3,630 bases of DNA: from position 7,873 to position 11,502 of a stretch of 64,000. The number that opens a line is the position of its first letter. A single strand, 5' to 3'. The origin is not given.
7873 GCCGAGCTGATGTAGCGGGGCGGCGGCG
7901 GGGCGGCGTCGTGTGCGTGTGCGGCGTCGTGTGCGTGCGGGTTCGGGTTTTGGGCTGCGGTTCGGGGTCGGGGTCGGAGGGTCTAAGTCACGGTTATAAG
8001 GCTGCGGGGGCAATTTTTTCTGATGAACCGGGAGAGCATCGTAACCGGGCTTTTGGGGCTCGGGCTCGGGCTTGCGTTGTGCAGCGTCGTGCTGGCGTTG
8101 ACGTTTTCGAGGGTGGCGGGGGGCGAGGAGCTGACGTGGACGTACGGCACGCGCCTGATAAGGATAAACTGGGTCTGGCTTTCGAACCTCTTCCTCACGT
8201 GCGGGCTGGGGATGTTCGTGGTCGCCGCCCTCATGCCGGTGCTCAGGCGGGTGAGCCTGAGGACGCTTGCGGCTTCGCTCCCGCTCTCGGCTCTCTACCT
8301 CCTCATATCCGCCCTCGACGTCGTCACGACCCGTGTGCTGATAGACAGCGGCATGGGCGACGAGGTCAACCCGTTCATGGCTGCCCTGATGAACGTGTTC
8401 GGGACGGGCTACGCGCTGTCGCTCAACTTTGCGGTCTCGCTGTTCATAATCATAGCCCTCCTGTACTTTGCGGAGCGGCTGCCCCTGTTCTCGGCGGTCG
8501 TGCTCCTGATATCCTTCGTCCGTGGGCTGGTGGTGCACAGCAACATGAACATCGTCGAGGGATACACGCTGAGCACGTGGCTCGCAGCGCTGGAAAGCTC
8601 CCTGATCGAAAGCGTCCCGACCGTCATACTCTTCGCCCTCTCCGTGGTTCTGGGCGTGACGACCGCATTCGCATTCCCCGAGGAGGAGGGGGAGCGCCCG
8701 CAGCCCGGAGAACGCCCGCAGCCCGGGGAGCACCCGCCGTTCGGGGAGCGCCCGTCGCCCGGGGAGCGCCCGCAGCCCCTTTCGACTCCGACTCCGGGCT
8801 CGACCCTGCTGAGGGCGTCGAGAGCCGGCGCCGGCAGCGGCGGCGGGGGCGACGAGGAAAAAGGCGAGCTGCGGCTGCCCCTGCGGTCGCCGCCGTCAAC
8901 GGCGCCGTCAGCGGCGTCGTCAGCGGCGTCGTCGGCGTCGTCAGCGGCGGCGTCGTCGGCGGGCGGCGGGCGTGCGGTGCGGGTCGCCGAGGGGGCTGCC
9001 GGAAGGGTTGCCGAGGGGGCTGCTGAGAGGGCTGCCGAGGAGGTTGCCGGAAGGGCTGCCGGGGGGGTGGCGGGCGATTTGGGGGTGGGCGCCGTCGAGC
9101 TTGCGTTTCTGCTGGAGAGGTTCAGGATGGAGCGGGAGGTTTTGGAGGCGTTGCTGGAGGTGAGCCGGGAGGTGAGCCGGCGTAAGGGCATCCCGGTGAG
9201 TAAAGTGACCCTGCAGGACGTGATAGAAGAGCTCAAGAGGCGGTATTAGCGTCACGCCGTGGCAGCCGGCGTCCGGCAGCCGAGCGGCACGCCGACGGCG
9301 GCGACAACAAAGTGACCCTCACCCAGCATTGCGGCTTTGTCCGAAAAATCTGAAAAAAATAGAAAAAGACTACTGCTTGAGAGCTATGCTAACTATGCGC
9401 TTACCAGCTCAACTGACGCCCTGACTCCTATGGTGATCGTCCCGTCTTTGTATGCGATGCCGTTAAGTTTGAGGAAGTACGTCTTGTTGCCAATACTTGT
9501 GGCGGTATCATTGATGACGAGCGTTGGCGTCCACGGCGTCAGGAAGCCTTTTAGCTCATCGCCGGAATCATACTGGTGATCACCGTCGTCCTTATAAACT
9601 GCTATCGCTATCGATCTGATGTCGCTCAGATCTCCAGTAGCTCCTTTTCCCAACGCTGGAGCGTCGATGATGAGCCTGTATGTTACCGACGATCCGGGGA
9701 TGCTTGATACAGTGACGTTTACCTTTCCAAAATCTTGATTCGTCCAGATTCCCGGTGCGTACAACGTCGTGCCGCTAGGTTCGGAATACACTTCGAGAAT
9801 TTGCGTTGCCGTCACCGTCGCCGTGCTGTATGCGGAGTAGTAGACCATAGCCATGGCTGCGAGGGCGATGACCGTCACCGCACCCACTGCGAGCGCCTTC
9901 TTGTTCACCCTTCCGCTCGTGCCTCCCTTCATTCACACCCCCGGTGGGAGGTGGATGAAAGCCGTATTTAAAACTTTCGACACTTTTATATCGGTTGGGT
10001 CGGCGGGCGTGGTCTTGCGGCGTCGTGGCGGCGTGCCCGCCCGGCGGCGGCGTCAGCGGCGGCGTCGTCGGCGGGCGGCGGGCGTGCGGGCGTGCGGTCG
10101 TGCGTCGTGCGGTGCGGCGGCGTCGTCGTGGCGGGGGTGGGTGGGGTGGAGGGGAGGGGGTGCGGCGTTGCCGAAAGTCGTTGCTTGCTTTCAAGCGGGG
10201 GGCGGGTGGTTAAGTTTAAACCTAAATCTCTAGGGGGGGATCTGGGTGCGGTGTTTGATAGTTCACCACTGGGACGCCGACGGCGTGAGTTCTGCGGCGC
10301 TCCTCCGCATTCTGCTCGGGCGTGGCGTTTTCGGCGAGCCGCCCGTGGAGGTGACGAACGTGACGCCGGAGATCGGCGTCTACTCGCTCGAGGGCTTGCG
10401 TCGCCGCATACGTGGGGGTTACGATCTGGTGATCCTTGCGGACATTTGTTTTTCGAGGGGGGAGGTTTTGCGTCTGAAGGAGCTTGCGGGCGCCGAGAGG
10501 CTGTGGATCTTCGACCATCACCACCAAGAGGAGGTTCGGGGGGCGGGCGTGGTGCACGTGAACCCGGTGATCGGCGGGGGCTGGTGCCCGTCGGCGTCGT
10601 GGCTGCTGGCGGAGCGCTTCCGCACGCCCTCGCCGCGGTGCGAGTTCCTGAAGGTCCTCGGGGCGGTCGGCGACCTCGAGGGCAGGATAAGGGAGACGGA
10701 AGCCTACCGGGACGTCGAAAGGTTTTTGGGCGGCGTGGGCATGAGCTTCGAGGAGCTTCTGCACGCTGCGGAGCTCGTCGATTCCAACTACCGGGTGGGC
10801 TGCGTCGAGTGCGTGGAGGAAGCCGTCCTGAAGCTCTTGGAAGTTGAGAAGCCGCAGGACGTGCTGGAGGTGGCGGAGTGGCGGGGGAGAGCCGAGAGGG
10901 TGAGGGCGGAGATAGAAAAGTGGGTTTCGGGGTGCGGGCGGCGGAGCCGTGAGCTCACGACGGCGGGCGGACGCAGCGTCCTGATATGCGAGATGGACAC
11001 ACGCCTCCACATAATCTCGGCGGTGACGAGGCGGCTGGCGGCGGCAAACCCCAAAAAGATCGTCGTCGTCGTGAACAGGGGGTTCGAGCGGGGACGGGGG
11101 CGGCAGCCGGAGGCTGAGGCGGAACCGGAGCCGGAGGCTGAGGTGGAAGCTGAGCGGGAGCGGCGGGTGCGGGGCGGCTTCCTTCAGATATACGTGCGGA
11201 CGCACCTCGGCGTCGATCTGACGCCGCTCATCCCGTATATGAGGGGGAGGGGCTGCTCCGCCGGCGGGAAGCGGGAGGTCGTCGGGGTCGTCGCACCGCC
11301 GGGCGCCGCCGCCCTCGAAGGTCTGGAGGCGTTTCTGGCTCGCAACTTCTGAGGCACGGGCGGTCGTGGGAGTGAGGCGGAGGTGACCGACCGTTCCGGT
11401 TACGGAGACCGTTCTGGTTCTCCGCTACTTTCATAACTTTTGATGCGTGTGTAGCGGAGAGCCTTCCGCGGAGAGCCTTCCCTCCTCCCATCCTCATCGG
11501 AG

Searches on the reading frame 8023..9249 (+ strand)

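Call 94: search_protein_families(library=pfam, proteins=[window:8023-9249:+], max_evalue=0.001)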
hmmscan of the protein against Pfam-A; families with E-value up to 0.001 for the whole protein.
window:8023-9249:+ (408 aa): 1 family
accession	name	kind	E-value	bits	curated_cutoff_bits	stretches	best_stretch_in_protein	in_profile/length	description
PF18902.5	DUF5658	-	1.8e-08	35.4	25.2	1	94-174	2-81/82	Domain of unknown function (DUF5658)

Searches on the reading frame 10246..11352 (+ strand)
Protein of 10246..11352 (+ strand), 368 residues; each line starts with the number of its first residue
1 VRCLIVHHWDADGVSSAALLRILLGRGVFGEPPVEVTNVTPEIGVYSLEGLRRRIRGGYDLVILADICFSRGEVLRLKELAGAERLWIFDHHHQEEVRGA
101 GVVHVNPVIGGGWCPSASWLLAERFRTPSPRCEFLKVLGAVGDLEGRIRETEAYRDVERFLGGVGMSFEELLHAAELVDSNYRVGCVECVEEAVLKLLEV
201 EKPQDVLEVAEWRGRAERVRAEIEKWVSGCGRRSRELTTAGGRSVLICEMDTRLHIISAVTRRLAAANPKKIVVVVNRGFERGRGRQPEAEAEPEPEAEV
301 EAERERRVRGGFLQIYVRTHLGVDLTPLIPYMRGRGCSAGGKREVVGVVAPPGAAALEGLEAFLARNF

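Call 94: search_protein_families(library=pfam, proteins=[window:10246-11352:+], max_evalue=0.001)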
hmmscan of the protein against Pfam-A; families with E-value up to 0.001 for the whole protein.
window:10246-11352:+ (368 aa): 1 family
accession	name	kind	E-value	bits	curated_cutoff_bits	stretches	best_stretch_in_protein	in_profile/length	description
PF01368.27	DHH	-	4.2e-05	24.3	28.1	1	4-103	3-84/125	DHH family, N-terminal domain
